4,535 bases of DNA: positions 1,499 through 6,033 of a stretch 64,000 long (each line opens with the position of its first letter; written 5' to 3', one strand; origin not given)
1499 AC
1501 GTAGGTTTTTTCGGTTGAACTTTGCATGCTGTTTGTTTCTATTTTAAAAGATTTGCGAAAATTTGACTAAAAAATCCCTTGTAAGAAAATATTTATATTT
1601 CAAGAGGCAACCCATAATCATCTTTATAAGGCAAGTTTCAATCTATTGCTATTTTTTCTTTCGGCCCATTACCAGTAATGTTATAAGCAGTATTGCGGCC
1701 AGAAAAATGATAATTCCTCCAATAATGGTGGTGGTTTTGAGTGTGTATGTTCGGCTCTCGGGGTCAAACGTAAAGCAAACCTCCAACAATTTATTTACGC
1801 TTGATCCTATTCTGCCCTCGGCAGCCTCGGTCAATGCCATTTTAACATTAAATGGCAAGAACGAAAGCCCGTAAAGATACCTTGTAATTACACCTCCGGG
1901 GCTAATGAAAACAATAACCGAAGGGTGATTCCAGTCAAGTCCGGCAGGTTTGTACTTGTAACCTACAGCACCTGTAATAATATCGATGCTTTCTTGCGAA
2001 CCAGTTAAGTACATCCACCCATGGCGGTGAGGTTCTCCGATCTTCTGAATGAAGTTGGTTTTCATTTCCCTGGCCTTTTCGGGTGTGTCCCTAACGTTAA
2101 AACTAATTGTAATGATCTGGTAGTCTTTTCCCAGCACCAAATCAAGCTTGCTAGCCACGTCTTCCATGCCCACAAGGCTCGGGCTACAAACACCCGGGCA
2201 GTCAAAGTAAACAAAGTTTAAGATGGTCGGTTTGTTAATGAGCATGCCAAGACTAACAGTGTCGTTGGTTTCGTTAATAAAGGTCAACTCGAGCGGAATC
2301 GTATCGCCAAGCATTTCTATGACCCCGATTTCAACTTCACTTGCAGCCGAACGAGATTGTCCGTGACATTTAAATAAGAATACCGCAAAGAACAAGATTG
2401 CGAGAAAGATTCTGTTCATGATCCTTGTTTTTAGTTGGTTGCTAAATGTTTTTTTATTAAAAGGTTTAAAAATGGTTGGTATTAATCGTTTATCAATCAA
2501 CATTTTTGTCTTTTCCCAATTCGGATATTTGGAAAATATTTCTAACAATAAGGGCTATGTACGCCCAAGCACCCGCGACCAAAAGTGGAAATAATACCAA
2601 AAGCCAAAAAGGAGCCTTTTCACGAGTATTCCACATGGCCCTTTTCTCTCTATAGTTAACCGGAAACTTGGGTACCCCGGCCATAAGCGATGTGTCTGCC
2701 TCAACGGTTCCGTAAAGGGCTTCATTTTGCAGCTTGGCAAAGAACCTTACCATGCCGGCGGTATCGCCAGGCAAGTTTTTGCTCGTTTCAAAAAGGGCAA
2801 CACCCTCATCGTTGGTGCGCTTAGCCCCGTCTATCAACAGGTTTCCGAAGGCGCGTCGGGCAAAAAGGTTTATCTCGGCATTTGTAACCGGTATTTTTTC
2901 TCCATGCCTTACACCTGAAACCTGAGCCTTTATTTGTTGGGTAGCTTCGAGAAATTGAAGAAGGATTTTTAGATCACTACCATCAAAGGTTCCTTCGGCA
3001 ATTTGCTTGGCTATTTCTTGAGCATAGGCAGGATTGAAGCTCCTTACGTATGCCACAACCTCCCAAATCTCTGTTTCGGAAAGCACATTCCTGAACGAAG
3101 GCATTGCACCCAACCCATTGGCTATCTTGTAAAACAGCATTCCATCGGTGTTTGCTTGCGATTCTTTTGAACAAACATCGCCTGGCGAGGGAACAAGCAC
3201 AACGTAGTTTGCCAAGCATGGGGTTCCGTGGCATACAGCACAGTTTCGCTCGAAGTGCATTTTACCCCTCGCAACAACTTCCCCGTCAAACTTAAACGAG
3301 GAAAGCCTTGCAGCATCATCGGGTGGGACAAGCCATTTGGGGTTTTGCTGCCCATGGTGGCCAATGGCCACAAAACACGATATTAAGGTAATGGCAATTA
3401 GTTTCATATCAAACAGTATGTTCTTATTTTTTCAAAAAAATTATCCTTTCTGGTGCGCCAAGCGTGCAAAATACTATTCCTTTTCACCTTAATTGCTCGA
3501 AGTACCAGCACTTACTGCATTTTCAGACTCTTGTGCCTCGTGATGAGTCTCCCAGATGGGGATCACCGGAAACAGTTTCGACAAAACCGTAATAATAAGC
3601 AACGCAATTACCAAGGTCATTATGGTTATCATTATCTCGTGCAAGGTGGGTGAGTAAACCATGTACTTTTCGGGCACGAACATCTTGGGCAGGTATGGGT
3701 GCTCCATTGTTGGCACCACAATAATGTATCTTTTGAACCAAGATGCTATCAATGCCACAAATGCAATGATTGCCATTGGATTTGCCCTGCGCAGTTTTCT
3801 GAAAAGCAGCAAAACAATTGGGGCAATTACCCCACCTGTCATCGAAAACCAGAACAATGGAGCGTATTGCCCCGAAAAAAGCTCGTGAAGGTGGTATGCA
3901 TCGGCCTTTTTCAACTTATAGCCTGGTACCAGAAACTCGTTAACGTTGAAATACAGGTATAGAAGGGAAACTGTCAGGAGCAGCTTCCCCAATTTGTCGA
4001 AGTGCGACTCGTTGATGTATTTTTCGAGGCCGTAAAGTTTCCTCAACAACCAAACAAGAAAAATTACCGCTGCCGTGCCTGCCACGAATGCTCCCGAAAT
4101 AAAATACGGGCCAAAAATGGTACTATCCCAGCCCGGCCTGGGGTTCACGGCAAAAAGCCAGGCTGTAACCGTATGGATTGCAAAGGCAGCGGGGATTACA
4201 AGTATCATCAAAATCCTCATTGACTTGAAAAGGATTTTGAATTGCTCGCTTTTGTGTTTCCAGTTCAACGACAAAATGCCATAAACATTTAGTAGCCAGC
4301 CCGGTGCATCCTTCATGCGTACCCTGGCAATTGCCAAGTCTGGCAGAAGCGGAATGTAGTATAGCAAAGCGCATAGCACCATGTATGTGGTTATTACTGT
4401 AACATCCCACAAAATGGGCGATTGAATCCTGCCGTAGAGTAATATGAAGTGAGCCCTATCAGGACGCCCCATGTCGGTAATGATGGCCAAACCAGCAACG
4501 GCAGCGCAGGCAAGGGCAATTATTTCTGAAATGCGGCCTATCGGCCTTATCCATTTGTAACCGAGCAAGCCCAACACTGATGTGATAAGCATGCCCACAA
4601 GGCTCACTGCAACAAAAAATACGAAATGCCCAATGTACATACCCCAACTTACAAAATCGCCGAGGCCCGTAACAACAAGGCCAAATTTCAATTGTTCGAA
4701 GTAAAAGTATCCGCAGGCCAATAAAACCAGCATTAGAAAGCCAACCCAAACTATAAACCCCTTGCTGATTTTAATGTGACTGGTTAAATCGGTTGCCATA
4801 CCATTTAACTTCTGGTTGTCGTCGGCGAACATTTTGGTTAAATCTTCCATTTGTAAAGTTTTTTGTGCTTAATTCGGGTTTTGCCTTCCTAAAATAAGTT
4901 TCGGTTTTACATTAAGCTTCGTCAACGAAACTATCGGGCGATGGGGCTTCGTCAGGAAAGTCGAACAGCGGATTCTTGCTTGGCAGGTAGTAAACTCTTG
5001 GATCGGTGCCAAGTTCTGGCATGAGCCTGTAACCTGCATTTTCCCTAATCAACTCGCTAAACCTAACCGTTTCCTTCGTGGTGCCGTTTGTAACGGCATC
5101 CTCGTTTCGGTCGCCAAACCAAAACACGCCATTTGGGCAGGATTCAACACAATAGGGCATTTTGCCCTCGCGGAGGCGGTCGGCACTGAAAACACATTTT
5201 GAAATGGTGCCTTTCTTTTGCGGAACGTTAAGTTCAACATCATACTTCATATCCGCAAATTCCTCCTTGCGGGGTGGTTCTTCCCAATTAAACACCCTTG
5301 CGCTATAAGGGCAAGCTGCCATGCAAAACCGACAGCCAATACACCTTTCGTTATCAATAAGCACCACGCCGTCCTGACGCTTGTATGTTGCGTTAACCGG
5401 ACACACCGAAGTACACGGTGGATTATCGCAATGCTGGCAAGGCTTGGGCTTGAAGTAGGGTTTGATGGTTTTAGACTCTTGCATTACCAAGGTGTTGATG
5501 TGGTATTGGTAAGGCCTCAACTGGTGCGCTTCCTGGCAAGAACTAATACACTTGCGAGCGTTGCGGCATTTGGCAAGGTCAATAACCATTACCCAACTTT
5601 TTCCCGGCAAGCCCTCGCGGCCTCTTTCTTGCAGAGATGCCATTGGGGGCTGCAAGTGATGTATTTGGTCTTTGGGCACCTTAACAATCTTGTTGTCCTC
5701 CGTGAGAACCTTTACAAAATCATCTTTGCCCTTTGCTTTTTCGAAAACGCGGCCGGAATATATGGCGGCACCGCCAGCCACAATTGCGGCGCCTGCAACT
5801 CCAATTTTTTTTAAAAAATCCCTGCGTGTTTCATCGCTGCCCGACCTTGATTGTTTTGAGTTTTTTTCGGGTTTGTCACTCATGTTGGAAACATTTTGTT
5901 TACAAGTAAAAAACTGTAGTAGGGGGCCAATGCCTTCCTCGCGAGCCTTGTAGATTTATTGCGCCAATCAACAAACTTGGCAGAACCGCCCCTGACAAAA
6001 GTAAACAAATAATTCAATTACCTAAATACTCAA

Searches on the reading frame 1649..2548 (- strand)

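Call 46: search_protein_families(library=pfam, proteins=[window:1649-2548:-], max_evalue=0.0001)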
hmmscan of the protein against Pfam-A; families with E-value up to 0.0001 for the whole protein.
window:1649-2548:- (299 aa): 1 family
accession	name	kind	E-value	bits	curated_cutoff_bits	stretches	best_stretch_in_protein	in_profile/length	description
PF02630.20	SCO1-SenC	-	3.8e-09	37.1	22.8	1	89-201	5-109/134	SCO1/SenC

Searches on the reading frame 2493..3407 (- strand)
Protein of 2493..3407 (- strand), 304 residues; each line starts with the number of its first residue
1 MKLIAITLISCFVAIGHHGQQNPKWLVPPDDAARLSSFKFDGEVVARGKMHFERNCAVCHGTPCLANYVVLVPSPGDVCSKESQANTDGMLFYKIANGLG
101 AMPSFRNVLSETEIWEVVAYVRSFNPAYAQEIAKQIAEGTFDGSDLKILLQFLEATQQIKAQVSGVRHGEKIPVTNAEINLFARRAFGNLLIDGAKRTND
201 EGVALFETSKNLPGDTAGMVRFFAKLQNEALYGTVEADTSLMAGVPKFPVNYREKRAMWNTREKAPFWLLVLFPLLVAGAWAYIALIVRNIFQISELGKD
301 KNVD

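Call 46: search_protein_families(library=pfam, proteins=[window:2493-3407:-], max_evalue=0.0001)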
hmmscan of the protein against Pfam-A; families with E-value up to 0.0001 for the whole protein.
window:2493-3407:- (304 aa): 2 families
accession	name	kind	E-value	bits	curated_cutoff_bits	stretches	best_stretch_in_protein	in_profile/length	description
PF13442.11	Cytochrome_CBB3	-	7.7e-12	45.8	27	1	45-121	3-68/68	Cytochrome C oxidase, cbb3-type, subunit III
PF00034.26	Cytochrom_C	-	1e-05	27.2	21.3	0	45-123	1-88/90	Cytochrome c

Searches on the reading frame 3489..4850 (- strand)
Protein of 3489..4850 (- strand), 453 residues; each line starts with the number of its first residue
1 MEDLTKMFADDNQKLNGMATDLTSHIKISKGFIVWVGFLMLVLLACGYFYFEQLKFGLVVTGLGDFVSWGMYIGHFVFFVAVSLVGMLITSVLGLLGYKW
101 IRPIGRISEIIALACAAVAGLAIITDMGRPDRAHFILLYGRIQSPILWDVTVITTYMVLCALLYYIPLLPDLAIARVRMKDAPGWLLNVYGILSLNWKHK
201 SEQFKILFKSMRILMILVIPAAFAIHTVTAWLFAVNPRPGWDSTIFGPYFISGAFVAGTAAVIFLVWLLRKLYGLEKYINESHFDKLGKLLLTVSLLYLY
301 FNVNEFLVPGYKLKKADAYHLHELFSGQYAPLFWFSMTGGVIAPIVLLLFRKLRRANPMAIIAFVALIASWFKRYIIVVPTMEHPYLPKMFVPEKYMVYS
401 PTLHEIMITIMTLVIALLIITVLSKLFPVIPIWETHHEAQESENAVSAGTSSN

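Call 46: search_protein_families(library=pfam, proteins=[window:3489-4850:-], max_evalue=0.0001)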
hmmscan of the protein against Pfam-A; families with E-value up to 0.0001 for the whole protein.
window:3489-4850:- (453 aa): 1 family
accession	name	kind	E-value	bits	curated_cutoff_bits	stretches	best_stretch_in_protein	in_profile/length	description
PF03916.19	NrfD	-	1.6e-27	97.4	25.8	1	62-380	4-307/313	Polysulphide reductase, NrfD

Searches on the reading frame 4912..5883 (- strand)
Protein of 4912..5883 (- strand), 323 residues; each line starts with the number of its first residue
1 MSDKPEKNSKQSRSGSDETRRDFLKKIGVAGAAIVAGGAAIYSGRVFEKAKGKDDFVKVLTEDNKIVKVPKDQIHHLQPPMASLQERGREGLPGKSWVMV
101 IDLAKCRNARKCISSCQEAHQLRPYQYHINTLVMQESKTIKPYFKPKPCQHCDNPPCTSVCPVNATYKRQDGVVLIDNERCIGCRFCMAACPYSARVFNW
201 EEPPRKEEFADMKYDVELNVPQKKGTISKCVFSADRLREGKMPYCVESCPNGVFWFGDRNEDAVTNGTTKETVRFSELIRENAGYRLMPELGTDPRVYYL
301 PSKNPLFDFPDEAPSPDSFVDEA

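Call 46: search_protein_families(library=pfam, proteins=[window:4912-5883:-], max_evalue=0.0001)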
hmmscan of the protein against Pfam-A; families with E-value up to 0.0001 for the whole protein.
window:4912-5883:- (323 aa): 8 families
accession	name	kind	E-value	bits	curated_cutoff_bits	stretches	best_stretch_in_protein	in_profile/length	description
PF13247.11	Fer4_11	-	3.5e-23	82.1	26.2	2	143-202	4-65/100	4Fe-4S dicluster domain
PF12838.12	Fer4_7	-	5.2e-13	49.7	27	2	180-253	1-52/52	4Fe-4S dicluster domain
PF12837.12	Fer4_6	-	6.3e-12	45.3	25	1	173-195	1-23/24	4Fe-4S binding domain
PF13237.11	Fer4_10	-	2.7e-10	40.4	25.5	2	142-192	2-53/53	4Fe-4S dicluster domain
PF12797.12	Fer4_2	-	1.2e-08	34.7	24.5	1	173-193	2-22/22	4Fe-4S binding domain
PF00037.32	Fer4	-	8.9e-08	32.1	21.1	1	175-195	2-22/24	4Fe-4S binding domain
PF13183.11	Fer4_8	-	2.9e-07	31.3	27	1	179-253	3-68/68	4Fe-4S dicluster domain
PF13187.11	Fer4_9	-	2e-05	25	27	0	149-194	2-50/52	4Fe-4S dicluster domain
